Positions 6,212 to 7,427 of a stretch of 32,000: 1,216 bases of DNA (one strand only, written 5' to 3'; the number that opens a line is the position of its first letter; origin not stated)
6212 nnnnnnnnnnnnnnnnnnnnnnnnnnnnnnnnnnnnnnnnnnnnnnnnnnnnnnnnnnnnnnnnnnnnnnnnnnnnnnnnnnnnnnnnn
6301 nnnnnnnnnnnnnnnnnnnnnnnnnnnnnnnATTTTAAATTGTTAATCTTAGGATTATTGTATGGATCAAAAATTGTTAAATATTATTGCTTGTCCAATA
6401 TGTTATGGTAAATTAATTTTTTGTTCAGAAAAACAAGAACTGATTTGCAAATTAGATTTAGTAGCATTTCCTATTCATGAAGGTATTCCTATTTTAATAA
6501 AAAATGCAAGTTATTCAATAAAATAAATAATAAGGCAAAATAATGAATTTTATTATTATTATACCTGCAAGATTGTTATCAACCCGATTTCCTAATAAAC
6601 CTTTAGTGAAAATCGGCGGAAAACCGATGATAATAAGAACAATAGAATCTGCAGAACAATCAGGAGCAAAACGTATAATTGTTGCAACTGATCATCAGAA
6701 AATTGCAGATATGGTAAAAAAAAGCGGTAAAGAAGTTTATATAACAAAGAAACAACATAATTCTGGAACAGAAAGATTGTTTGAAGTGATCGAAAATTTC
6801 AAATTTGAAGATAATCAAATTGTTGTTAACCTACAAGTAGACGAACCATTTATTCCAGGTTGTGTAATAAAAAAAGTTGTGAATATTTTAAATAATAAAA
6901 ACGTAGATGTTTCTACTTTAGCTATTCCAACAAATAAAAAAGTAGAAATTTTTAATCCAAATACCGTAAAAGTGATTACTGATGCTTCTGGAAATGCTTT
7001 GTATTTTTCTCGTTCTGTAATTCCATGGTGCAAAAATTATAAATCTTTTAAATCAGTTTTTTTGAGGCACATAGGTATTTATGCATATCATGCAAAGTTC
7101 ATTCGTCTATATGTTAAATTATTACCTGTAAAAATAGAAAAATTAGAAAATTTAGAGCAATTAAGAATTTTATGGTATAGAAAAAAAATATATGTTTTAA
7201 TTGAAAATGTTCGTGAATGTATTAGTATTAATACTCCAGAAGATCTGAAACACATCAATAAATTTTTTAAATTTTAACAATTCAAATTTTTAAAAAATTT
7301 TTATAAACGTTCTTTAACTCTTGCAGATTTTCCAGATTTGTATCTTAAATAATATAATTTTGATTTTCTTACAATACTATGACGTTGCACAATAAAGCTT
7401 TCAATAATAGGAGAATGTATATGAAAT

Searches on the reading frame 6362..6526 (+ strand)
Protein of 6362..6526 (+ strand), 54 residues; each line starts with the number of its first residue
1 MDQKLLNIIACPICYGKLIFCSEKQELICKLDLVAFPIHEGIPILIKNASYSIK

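Call 21: find_encoding_contigs(protein=window:6362-6526:+, flank=1500, max_places=10)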
Protein window:6362-6526:+ (54 aa): 2 contigs read that carry it; 2 places shown.
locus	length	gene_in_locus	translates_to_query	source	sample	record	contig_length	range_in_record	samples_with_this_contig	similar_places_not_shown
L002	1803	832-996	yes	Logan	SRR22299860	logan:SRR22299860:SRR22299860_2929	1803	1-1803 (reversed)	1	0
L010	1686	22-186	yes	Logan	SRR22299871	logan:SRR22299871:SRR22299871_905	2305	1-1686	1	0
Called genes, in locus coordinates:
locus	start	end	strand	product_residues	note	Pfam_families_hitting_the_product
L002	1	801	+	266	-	?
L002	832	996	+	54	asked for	PF03966:Trm112p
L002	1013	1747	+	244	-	PF02348:CTP_transf_3, PF12804:NTP_transf_3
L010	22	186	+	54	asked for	PF03966:Trm112p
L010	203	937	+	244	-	PF02348:CTP_transf_3, PF12804:NTP_transf_3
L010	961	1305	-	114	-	PF01245:Ribosomal_L19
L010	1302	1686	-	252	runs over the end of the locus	PF01746:tRNA_m1G_MT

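Call 52: search_protein_families(library=ncbifam, proteins=[window:6362-6526:+], max_evalue=0.00001)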
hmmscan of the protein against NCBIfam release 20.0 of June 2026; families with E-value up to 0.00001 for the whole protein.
window:6362-6526:+ (54 aa): 2 families
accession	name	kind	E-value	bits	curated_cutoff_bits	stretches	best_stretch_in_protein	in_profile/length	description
NF008806.0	PRK11827.1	equivalog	2.5e-22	78.7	126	1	1-50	1-50/60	protein YcaR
NF038101.1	Trm112_arch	equivalog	2.4e-07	30.8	77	1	1-45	1-53/59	methytransferase partner Trm112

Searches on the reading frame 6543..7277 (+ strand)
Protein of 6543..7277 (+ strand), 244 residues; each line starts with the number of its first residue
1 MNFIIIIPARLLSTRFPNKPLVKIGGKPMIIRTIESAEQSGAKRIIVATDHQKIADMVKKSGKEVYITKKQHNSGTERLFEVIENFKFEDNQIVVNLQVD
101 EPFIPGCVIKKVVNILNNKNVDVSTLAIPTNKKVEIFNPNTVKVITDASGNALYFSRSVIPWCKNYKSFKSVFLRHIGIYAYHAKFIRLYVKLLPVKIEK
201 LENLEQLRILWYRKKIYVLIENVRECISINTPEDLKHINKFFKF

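Call 7: find_encoding_contigs(protein=window:6543-7277:+, flank=4000, max_places=10)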
Protein window:6543-7277:+ (244 aa): 2 contigs read that carry it; 2 places shown.
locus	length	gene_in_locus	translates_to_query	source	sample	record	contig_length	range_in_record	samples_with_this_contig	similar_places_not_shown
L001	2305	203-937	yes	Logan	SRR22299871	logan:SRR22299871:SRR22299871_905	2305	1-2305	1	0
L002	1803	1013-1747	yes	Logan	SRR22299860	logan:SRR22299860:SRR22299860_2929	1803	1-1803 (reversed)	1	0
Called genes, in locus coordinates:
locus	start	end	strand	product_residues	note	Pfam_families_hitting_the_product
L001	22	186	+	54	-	PF03966:Trm112p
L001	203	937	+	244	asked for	PF02348:CTP_transf_3, PF12804:NTP_transf_3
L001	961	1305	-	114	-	PF01245:Ribosomal_L19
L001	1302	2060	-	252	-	PF01746:tRNA_m1G_MT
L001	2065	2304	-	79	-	?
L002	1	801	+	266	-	?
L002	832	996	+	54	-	PF03966:Trm112p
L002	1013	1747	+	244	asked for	PF02348:CTP_transf_3, PF12804:NTP_transf_3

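Call 52: search_protein_families(library=ncbifam, proteins=[window:6543-7277:+], max_evalue=0.00001)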
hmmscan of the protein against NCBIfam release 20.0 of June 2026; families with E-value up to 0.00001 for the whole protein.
window:6543-7277:+ (244 aa): 10 families
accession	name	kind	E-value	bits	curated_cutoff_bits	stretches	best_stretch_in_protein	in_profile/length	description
TIGR00466.1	kdsB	equivalog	1.5e-88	296.3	155.2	1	1-236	1-241/241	3-deoxy-manno-octulosonate cytidylyltransferase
NF003952.0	PRK05450.1-5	subfamily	1.7e-79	266.5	193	1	1-243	1-246/250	3-deoxy-manno-octulosonate cytidylyltransferase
NF009905.0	PRK13368.1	subfamily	5.2e-74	248.6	255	1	1-242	1-238/243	3-deoxy-manno-octulosonate cytidylyltransferase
NF003950.0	PRK05450.1-3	subfamily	2.1e-69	233.6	234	1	1-241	1-241/248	3-deoxy-manno-octulosonate cytidylyltransferase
NF003948.0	PRK05450.1-1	equivalog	3.9e-62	209.7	281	1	1-242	4-243/248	3-deoxy-manno-octulosonate cytidylyltransferase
TIGR03584.1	PseF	equivalog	3.4e-12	46.5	205.7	1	4-117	1-121/222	pseudaminic acid cytidylyltransferase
TIGR01173.1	glmU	equivalog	1.3e-07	30.8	366.85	1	19-128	20-129/452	bifunctional UDP-N-acetylglucosamine diphosphorylase/glucosamine-1-phosphate N-acetyltransferase GlmU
NF010933.0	PRK14353.1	equivalog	3.1e-07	29.4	505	1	18-130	24-137/453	bifunctional UDP-N-acetylglucosamine diphosphorylase/glucosamine-1-phosphate N-acetyltransferase GlmU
NF010932.0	PRK14352.1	equivalog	4e-07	29.1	611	1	18-128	25-138/488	bifunctional UDP-N-acetylglucosamine diphosphorylase/glucosamine-1-phosphate N-acetyltransferase GlmU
NF001457.0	PRK00317.1-3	equivalog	6.4e-07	29.1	164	1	13-124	12-122/200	molybdenum cofactor guanylyltransferase MobA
